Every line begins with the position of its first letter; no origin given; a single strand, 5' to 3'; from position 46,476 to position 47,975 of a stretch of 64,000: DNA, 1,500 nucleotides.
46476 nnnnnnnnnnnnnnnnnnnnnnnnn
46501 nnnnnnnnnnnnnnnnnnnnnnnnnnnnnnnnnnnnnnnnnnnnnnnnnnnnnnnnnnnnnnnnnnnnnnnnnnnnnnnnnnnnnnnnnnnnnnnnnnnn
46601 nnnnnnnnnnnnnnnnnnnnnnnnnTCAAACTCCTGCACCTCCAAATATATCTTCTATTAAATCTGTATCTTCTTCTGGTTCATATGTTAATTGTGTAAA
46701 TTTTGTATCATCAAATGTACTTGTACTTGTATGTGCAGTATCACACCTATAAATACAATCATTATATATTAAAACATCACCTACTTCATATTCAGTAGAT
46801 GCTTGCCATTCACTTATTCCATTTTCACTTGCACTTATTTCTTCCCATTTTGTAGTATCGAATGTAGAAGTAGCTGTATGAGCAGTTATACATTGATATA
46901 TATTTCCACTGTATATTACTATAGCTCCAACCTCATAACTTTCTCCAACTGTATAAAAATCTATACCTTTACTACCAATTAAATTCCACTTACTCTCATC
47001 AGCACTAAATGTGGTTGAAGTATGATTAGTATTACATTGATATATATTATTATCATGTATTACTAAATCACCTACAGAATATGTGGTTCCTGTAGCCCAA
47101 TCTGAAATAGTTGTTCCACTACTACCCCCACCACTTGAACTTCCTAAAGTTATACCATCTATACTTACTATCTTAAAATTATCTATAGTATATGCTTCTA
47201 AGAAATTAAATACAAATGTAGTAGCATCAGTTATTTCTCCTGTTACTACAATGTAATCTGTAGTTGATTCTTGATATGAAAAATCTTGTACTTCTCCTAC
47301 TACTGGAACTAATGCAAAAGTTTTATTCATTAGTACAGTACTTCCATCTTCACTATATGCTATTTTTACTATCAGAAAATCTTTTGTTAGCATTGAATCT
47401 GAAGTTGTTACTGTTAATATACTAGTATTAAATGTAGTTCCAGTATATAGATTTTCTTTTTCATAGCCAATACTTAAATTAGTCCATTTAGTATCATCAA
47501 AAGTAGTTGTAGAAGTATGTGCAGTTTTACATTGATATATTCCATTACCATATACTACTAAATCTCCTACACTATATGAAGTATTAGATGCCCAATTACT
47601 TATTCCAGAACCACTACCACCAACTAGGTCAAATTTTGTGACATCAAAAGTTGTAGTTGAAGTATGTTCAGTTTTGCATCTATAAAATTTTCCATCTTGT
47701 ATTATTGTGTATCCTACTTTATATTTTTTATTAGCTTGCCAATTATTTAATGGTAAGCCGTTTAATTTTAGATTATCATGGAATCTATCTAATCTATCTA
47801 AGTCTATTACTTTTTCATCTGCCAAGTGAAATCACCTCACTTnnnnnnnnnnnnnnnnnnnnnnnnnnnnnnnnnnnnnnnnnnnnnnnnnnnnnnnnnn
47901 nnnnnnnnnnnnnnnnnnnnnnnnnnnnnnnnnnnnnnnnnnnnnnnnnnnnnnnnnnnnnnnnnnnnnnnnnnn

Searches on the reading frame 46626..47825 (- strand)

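Call 9: search_protein_families(library=phrogs, proteins=[window:46626-47825:-], max_evalue=0.0001)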
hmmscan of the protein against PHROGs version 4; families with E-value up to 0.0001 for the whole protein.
window:46626-47825:- (399 aa): 3 families
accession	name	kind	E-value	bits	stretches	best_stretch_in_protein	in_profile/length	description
phrog_9851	-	tail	7.3e-21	74.7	2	241-369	15-151/1092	tail fiber protein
phrog_14251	-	unknown function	1.4e-07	31.5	0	76-112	85-121/539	-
phrog_8147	-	tail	2.3e-05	24.7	0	330-366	60-96/436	tail fiber protein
